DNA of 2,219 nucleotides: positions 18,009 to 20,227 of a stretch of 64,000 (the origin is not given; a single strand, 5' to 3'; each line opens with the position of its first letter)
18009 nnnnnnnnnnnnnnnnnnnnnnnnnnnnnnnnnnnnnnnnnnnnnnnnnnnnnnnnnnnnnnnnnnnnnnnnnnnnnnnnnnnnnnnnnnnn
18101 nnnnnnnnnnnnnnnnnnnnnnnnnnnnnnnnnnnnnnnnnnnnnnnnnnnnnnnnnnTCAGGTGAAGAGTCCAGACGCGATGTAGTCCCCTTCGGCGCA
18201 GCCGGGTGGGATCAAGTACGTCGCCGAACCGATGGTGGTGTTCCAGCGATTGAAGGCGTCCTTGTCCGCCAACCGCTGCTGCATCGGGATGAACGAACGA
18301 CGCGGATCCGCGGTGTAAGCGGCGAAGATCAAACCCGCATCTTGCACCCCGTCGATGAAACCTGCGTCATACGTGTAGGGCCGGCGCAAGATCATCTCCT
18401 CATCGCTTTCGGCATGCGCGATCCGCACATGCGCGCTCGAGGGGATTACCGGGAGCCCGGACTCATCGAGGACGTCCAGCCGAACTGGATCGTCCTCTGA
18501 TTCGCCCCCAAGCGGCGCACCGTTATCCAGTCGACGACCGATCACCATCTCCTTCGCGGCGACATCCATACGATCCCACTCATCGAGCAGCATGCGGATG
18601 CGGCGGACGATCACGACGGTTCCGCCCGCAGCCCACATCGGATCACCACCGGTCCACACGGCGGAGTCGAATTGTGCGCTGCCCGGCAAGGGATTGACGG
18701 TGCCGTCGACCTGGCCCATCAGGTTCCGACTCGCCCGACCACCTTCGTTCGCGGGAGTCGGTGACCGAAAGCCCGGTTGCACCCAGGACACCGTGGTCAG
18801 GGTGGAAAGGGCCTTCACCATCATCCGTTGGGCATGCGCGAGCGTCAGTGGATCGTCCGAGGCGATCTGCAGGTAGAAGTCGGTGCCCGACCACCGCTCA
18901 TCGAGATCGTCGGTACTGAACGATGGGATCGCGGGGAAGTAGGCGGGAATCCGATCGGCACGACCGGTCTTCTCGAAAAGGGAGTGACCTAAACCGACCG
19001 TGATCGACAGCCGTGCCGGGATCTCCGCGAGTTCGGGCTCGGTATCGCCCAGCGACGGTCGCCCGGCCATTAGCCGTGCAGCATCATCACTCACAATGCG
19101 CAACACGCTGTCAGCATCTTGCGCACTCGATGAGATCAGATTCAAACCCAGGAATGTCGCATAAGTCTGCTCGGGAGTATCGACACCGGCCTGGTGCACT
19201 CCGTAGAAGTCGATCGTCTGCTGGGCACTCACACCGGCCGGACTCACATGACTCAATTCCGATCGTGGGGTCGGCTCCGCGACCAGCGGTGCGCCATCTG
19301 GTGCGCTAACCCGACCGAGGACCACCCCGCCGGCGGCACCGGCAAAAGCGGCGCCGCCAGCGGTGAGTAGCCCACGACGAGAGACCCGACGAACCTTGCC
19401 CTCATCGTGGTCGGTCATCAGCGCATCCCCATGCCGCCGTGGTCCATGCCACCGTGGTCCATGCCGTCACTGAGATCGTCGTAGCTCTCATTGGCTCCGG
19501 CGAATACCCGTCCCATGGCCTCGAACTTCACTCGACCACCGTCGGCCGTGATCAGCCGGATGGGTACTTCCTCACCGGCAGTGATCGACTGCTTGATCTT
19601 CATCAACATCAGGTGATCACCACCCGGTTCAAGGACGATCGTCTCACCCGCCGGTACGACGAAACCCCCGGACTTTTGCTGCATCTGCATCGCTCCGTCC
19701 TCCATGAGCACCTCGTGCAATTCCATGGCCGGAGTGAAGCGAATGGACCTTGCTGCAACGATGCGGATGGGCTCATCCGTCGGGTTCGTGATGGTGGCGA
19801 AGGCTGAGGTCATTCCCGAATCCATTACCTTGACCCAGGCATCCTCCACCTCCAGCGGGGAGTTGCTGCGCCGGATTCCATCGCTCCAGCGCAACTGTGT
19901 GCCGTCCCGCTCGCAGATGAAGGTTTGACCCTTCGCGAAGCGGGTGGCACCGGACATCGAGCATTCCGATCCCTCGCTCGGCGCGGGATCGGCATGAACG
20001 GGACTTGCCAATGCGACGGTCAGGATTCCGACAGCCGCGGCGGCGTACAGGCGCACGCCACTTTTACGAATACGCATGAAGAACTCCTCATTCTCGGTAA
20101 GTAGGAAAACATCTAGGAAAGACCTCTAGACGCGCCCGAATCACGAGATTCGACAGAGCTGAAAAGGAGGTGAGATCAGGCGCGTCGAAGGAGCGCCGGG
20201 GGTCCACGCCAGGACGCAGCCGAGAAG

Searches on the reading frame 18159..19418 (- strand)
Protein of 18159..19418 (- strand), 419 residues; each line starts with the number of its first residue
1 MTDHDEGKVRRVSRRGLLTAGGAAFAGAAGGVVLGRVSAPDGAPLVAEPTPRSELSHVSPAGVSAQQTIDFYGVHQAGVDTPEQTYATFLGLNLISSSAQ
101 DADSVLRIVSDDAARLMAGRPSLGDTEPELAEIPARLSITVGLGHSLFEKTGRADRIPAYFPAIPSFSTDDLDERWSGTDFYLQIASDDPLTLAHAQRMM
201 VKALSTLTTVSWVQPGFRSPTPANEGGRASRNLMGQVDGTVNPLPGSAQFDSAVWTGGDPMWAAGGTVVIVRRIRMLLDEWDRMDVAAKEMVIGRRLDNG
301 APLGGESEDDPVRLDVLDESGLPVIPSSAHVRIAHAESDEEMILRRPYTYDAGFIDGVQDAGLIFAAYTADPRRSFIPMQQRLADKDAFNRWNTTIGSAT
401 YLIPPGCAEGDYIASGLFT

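Call 3: search_protein_families(library=pfam, proteins=[window:18159-19418:-])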
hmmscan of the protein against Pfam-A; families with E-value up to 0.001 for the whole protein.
window:18159-19418:- (419 aa): 2 families
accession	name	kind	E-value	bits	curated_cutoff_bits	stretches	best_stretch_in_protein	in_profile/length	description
PF20628.3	Dyp_perox_C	-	1e-39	136.4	20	1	230-407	2-165/166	Dyp-type peroxidase, C-terminal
PF04261.18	Dyp_perox_N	-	3.9e-23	82.5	20.4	1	76-218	1-146/146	Dyp-type peroxidase, N-terminal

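Call 4: search_protein_families(library=ncbifam, proteins=[window:18159-19418:-])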
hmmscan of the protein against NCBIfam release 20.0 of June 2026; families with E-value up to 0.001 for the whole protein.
window:18159-19418:- (419 aa): 2 families
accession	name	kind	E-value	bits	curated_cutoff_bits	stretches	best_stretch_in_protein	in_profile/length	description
TIGR01412.1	tat_substr_1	equivalog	3.7e-101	339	428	1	8-418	4-419/420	iron uptake transporter deferrochelatase/peroxidase subunit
TIGR01413.1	Dyp_perox_fam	superfamily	2.9e-65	220.7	100.5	1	76-408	1-322/323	Dyp-type peroxidase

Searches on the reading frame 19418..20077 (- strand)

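Call 8: search_protein_families(library=pfam, proteins=[window:19418-20077:-])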
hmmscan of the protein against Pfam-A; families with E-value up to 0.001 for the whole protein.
window:19418-20077:- (219 aa): 1 family
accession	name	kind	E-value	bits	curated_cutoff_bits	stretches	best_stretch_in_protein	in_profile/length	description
PF04314.18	PCuAC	-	3.1e-31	107.9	29.4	1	77-184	1-108/109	Copper chaperone PCu(A)C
